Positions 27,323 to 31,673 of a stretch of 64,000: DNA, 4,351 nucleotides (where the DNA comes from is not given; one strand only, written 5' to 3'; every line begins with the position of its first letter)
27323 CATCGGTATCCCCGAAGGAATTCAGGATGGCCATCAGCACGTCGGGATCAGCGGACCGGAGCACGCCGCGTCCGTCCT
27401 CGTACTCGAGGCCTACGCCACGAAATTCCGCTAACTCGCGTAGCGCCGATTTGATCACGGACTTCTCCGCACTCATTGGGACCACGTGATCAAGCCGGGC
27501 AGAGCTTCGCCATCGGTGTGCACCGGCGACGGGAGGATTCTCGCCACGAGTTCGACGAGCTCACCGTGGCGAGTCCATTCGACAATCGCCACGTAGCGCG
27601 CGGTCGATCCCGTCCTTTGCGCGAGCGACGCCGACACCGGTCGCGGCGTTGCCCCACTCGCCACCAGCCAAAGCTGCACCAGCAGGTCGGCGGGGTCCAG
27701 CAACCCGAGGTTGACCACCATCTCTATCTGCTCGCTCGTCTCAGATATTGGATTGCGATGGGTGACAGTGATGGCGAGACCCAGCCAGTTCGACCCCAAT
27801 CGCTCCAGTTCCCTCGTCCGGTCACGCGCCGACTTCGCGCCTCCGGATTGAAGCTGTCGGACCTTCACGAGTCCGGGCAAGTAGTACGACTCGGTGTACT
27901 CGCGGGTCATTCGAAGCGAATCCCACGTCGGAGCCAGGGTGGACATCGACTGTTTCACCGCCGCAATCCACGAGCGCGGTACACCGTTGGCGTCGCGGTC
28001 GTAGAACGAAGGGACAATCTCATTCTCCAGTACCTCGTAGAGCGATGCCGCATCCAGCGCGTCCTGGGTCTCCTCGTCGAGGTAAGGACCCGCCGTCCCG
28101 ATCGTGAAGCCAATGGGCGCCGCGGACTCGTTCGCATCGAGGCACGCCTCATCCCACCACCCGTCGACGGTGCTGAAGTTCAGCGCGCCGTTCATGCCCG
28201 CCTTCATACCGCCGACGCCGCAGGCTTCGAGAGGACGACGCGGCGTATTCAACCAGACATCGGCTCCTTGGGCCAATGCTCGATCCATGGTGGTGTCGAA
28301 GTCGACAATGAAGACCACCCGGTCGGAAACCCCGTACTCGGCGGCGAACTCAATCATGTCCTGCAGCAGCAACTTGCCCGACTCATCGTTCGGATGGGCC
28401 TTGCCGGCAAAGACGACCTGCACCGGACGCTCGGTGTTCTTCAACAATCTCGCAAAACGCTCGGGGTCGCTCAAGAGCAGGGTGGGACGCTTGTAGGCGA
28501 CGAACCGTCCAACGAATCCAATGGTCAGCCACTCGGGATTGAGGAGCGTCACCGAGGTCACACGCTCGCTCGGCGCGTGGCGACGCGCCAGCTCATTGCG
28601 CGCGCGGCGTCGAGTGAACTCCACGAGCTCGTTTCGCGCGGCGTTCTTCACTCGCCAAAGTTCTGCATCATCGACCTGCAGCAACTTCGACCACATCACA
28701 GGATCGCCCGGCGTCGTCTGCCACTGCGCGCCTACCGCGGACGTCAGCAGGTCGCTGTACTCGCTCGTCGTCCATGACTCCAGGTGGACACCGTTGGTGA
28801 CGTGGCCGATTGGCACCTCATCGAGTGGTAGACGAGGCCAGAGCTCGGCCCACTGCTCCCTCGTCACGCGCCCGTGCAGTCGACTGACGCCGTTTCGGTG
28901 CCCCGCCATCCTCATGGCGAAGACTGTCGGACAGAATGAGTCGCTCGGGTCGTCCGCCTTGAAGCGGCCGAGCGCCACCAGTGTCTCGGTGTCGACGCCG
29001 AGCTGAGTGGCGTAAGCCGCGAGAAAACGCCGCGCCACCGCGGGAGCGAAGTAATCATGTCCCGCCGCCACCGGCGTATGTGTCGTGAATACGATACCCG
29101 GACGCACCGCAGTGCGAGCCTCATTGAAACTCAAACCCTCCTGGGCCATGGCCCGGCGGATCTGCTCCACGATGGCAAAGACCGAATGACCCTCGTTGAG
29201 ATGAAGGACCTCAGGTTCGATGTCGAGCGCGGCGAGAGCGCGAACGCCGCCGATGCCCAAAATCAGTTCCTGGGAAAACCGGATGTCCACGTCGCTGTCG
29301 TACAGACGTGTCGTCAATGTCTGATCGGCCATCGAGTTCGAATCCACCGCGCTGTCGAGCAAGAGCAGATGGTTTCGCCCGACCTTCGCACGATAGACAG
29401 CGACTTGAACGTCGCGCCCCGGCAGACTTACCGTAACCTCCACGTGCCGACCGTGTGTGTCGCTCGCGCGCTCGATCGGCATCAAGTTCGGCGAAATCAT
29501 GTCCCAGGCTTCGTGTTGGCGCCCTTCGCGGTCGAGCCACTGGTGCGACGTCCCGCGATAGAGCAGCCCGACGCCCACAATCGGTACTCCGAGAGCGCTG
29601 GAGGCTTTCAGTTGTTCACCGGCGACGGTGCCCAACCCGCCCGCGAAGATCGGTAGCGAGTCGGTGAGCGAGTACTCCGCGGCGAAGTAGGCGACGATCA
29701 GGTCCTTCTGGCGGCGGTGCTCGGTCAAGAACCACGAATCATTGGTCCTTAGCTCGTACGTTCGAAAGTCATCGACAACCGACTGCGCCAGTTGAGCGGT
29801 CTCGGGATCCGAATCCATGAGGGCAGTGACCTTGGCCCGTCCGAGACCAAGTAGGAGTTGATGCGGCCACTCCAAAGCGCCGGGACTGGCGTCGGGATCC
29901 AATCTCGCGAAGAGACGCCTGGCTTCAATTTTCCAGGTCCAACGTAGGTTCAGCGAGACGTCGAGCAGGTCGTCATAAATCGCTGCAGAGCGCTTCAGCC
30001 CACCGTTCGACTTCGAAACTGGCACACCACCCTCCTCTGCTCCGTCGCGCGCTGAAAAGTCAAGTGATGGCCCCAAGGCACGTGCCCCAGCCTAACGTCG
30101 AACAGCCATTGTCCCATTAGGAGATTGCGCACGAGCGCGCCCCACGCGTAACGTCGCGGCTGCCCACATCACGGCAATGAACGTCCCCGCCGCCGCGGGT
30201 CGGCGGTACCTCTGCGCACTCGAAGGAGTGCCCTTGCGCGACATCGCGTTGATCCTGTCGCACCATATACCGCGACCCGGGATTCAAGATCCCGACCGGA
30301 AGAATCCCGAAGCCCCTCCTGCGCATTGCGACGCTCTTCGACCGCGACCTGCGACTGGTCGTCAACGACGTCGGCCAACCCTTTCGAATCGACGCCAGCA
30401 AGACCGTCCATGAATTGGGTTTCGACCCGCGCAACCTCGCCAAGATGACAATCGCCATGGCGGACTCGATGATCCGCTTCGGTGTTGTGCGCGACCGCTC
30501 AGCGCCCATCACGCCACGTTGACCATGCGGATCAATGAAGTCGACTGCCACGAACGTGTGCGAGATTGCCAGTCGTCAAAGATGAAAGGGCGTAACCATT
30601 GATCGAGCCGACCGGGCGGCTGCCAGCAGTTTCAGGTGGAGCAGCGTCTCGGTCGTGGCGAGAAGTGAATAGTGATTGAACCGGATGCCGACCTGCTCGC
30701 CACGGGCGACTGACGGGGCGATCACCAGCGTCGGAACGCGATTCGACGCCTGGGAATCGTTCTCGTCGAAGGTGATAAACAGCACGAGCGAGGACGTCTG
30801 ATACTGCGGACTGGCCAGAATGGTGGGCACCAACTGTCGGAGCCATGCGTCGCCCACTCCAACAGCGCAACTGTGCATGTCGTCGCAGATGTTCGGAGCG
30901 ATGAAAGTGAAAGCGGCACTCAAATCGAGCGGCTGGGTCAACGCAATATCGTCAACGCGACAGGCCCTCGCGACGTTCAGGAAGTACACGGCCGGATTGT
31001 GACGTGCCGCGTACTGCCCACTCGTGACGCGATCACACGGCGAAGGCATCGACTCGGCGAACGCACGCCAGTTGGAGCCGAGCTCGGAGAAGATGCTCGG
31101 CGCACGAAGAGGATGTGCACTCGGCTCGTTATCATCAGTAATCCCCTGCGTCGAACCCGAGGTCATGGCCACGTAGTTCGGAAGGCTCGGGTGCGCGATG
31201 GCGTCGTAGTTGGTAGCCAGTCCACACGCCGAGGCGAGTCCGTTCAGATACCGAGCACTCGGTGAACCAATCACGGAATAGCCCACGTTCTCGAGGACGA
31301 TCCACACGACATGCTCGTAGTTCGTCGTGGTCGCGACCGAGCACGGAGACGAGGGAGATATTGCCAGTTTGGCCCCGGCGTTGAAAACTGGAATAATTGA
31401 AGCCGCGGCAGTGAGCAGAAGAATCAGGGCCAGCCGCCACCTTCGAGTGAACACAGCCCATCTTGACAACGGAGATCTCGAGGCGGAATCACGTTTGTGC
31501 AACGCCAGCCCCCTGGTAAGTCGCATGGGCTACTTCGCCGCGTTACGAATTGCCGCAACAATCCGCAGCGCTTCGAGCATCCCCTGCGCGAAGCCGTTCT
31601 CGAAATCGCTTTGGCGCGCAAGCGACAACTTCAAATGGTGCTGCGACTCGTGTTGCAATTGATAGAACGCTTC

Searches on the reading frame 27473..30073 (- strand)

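Call 61: search_protein_families(library=pfam, proteins=[window:27473-30073:-], max_evalue=0.00001)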
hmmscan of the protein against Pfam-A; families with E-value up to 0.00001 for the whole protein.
window:27473-30073:- (866 aa): 2 families
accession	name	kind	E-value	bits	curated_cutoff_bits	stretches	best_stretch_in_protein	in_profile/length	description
PF00343.26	Phosphorylase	-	1.8e-21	76.6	27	1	288-638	218-579/713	Carbohydrate phosphorylase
PF11897.13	DUF3417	-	9.2e-16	58.7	25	1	35-140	7-109/109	Protein of unknown function (DUF3417)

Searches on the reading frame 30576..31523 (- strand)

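Call 61: search_protein_families(library=pfam, proteins=[window:30576-31523:-], max_evalue=0.00001)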
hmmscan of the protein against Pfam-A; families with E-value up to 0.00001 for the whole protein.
window:30576-31523:- (315 aa): 1 family
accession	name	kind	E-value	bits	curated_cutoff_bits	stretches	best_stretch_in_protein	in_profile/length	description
PF04185.19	Phosphoesterase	-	1.7e-20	73.9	23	1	91-297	108-355/356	Phosphoesterase family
